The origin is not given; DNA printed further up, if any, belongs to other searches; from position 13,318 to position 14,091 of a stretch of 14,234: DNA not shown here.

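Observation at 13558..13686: Histidine kinase with two CxxCH c-type haem-binding motifs in its periplasmic sensor domain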

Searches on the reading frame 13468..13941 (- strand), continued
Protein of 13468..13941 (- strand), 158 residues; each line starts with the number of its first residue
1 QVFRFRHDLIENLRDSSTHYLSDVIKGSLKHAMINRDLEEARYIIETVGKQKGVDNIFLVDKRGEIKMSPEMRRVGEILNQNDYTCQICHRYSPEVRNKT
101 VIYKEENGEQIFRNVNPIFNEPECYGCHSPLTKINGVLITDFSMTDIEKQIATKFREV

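Call 63: search_protein_families(library=pfam, proteins=[L004:13785-14918:+, L004:19525-20100:+, L004:13342-13761:+, L004:9440-9775:-, L004:8278-9438:-], max_evalue=0.01)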
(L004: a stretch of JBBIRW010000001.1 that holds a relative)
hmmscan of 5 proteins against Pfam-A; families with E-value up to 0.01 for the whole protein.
L004:13785-14918:+ (377 aa): 7 families
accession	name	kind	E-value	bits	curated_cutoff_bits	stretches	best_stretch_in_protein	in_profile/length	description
PF13435.11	Cytochrome_C554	-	4.6e-10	40.7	20.8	1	38-115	1-84/84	Cytochrome c554 and c-prime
PF14522.11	Cytochrome_C7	-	1.3e-08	34.9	24.8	2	101-197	7-66/67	Cytochrome c7 and related cytochrome c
PF22113.1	Mtrc-MtrF_II-IV_dom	-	5.7e-06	26.4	30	1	107-201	81-167/176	Outer membrane cytochrome MtrC/MtrF-like, domains II/IV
PF02335.20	Cytochrom_C552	-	4.5e-05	23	24.1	0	179-205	233-259/438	Cytochrome c552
PF09699.15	Paired_CXXCH_1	-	0.00077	19.5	20.6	0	155-167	27-39/41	Doubled CXXCH motif (Paired_CXXCH_1)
PF03264.19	Cytochrom_NNT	-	0.0025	18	24.1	0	155-204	34-79/174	NapC/NirT cytochrome c family, N-terminal region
PF14537.11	Cytochrom_c3_2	-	0.0037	18.1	25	0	106-199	5-66/79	Cytochrome c3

L004:19525-20100:+ (191 aa): 6 families
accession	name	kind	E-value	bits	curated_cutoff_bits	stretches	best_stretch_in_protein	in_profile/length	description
PF14522.11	Cytochrome_C7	-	1.9e-07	31.3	24.8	1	56-120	10-67/67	Cytochrome c7 and related cytochrome c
PF14537.11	Cytochrom_c3_2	-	3.9e-07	30.9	25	1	105-179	19-79/79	Cytochrome c3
PF03264.19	Cytochrom_NNT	-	3.6e-06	27.3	24.1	1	107-162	120-172/174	NapC/NirT cytochrome c family, N-terminal region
PF09699.15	Paired_CXXCH_1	-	1.7e-05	24.8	20.6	1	143-181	2-39/41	Doubled CXXCH motif (Paired_CXXCH_1)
PF22113.1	Mtrc-MtrF_II-IV_dom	-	0.00057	19.9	30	0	57-191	27-166/176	Outer membrane cytochrome MtrC/MtrF-like, domains II/IV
PF02085.21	Cytochrom_CIII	-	0.0014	19.4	22.9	1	56-123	28-86/101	Class III cytochrome C family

L004:13342-13761:+ (139 aa): 1 family
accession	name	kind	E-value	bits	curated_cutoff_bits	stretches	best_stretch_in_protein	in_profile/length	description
PF00072.30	Response_reg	-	1.2e-08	35.6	30.2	1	26-132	1-106/111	Response regulator receiver domain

L004:9440-9775:- (111 aa): 3 families
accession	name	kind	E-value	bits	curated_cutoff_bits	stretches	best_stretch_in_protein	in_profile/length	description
PF02036.22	SCP2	-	8.8e-17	61.8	21.3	1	16-109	6-100/101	SCP-2 sterol transfer family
PF14864.11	Alkyl_sulf_C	-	1.6e-05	25.6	27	1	25-110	29-114/125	Alkyl sulfatase C-terminal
PF22269.2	TagH_SH3-like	-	0.0075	16.9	27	0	32-59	29-56/62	Teichoic acid transporter subunit TagH, SH3-like domain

L004:8278-9438:- (386 aa): 1 family
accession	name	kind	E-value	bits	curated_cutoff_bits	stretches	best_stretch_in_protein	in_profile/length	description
PF02515.22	CoA_transf_3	-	3.4e-86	290.1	23.3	1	7-336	1-336/366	CoA-transferase family III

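Call 75: find_related_loci(query=A2, collection=metagenome_contigs, flank=10000)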
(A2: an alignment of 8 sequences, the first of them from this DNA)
Query A2 (158 aa) in metagenome_contigs; peptide patterns used: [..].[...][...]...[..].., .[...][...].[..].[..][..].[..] (x = any residue, [..] = any of these).
145 stretches matched a pattern; 30 encode a relative of the query (tblastn E <= 1e-3); 30 distinct loci.
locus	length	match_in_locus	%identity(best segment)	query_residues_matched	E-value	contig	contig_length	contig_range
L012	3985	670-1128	58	5-158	2e-58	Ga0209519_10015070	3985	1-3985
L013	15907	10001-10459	56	5-158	2e-54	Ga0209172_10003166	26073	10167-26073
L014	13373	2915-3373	56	5-158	2e-54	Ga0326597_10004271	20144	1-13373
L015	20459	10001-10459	56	5-158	8e-54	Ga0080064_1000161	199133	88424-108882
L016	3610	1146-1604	55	5-158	5e-53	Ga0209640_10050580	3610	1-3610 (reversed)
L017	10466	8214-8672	55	5-158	9e-53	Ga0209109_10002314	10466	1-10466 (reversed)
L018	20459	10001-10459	55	5-158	1e-52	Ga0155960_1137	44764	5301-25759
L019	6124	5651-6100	52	8-158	1e-50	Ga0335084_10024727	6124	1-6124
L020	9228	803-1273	46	1-157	5e-45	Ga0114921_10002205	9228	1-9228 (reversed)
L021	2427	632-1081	43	6-156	1e-43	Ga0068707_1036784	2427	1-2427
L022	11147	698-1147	44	6-156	1e-42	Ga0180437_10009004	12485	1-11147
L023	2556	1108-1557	44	6-156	2e-42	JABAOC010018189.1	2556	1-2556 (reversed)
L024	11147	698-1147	43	6-156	2e-41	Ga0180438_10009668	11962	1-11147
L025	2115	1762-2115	57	5-123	3e-40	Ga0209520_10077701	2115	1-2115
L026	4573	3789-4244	37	4-156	3e-36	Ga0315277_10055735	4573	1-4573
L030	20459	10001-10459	38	4-157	4e-33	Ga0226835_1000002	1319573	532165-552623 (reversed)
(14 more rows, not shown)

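Call 82: search_protein_families(library=pfam, proteins=[L022:587-2602:+, L022:2626-3294:+, L022:4019-6442:+, L022:6548-7279:+, L022:7281-8600:+, L022:8628-10571:+, L020:707-3115:+, L020:3112-3786:+, L020:4325-5617:+, L014:9117-10721:+], max_evalue=0.00001)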
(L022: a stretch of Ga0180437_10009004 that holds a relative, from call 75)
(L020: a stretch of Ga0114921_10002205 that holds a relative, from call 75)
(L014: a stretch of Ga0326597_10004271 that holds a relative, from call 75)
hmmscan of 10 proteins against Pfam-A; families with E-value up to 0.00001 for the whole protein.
L022:587-2602:+ (671 aa): 8 families
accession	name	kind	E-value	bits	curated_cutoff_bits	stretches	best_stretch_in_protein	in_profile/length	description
PF13185.12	GAF_2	-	1.1e-20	74.7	28.6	1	295-437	2-136/136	GAF domain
PF01590.32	GAF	-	7.2e-19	69.1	22.4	1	296-436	1-133/133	GAF domain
PF02518.31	HATPase_c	-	3.3e-14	53.7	26.4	1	571-665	3-110/111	Histidine kinase-, DNA gyrase B-, and HSP90-like ATPase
PF00672.30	HAMP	-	9.2e-14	51.9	25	1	208-259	2-53/53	HAMP domain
PF07730.19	HisKA_3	-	1.2e-13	51.8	24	1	466-531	1-68/68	Histidine kinase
PF13492.12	GAF_3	-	1.6e-11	45.2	27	1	296-438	1-129/129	GAF domain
PF21563.3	Mcp40H-20_sensor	-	2.6e-08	34.6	27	1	56-174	3-110/112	Methyl-accepting chemotaxis sensory transducer, class 40H, sensor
PF13581.12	HATPase_c_2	-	2.1e-06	28.2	27.4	1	537-624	8-87/127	Histidine kinase-like ATPase domain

L022:2626-3294:+ (222 aa): 3 families
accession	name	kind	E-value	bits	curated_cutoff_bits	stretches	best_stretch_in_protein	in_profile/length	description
PF00072.30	Response_reg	-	1.8e-28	99.4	30.2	1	6-118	1-111/111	Response regulator receiver domain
PF00196.25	GerE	-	1.1e-19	70.2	23.5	1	156-211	2-57/57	Bacterial regulatory proteins, luxR family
PF08281.18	Sigma70_r4_2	-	2.8e-06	27.3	25.7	1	157-199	11-54/54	Sigma-70, region 4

L022:4019-6442:+ (807 aa): 3 families
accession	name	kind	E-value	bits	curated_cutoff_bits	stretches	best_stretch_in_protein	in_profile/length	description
PF00384.28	Molybdopterin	-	1.3e-29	103.8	24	1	105-539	1-350/353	Molybdopterin oxidoreductase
PF04879.21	Molybdop_Fe4S4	-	4.4e-18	65.4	22.7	1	49-102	2-55/55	Molybdopterin oxidoreductase Fe4S4 domain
PF01568.27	Molydop_binding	-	8.2e-15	55.2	26.8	1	713-789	28-98/110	Molydopterin dinucleotide binding domain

L022:6548-7279:+ (243 aa): 9 families
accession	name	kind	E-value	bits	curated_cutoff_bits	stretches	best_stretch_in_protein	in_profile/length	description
PF13247.11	Fer4_11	-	3.3e-17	63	26.2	1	63-122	3-64/100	4Fe-4S dicluster domain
PF12838.12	Fer4_7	-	6.6e-12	46.2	27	0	14-86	1-52/52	4Fe-4S dicluster domain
PF12797.12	Fer4_2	-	3.2e-10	39.7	24.5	1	95-114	3-22/22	4Fe-4S binding domain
PF13237.11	Fer4_10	-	3.6e-10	40.1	25.5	0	65-113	4-53/53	4Fe-4S dicluster domain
PF13187.11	Fer4_9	-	1e-09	38.7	27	0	70-115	2-50/52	4Fe-4S dicluster domain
PF00037.32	Fer4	-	6.1e-07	29.4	21.1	0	98-114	4-20/24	4Fe-4S binding domain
PF12837.12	Fer4_6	-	2.6e-06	27.5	25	0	98-114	5-21/24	4Fe-4S binding domain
PF13183.11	Fer4_8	-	3.6e-06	27.8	27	0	12-85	2-67/68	4Fe-4S dicluster domain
PF13534.11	Fer4_17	-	6.2e-06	27.1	22.2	0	101-124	1-22/61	4Fe-4S dicluster domain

L022:7281-8600:+ (439 aa): 1 family
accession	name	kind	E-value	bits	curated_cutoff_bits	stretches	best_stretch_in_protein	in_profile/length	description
PF03916.19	NrfD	-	1.4e-31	110.8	25.8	1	52-372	3-309/313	Polysulphide reductase, NrfD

L022:8628-10571:+ (647 aa): 4 families
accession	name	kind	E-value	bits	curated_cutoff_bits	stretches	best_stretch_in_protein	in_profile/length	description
PF14522.11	Cytochrome_C7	-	7.8e-25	86.9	24.8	0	60-126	7-66/67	Cytochrome c7 and related cytochrome c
PF09699.15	Paired_CXXCH_1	-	1.2e-16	60.5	20.6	0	440-469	8-39/41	Doubled CXXCH motif (Paired_CXXCH_1)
PF14537.11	Cytochrom_c3_2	-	1.8e-16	60.8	25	1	284-402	1-78/79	Cytochrome c3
PF02085.21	Cytochrom_CIII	-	1.9e-11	44.6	22.9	0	440-520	32-101/101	Class III cytochrome C family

L020:707-3115:+ (802 aa): 6 families
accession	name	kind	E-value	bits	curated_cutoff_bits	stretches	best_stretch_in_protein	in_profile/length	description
PF13185.12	GAF_2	-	3.8e-32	111.8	28.6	2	296-435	2-136/136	GAF domain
PF01590.32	GAF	-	9.1e-29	101.1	22.4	2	297-434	1-133/133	GAF domain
PF13492.12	GAF_3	-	2.7e-25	89.7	27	2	297-436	1-129/129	GAF domain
PF02518.31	HATPase_c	-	1.6e-15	57.9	26.4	1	706-799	3-110/111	Histidine kinase-, DNA gyrase B-, and HSP90-like ATPase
PF07730.19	HisKA_3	-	1.2e-13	51.8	24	1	597-661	1-64/68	Histidine kinase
PF00672.30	HAMP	-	1.2e-13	51.6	25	1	209-259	2-52/53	HAMP domain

L020:3112-3786:+ (224 aa): 4 families
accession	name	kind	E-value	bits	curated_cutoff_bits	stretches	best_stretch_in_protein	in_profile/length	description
PF00072.30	Response_reg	-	1.5e-26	93.2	30.2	1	7-116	1-108/111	Response regulator receiver domain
PF00196.25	GerE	-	2.9e-21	75.3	23.5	1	156-211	2-57/57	Bacterial regulatory proteins, luxR family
PF08281.18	Sigma70_r4_2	-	6.6e-07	29.3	25.7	1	158-199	12-54/54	Sigma-70, region 4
PF04545.22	Sigma70_r4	-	4.9e-06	26.4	24.1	0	157-199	5-48/50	Sigma-70, region 4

L020:4325-5617:+ (430 aa): 5 families
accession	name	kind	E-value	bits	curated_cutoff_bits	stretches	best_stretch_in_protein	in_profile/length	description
PF14522.11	Cytochrome_C7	-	3.1e-12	46.5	24.8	0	147-226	12-66/67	Cytochrome c7 and related cytochrome c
PF09699.15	Paired_CXXCH_1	-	2.2e-11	43.7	20.6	0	69-114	5-38/41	Doubled CXXCH motif (Paired_CXXCH_1)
PF14537.11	Cytochrom_c3_2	-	1.5e-10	41.8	25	1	65-184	2-79/79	Cytochrome c3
PF02085.21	Cytochrom_CIII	-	1.1e-06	29.4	22.9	0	214-302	27-101/101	Class III cytochrome C family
PF22678.1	Cytochrom_c_NrfB-like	-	1.5e-06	29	27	0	31-81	25-70/89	Cytochrome c-type protein NrfB-like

L014:9117-10721:+ (534 aa): 1 family
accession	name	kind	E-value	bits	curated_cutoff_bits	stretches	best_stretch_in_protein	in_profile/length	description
PF03916.19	NrfD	-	1.9e-34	120.2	25.8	1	154-476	8-311/313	Polysulphide reductase, NrfD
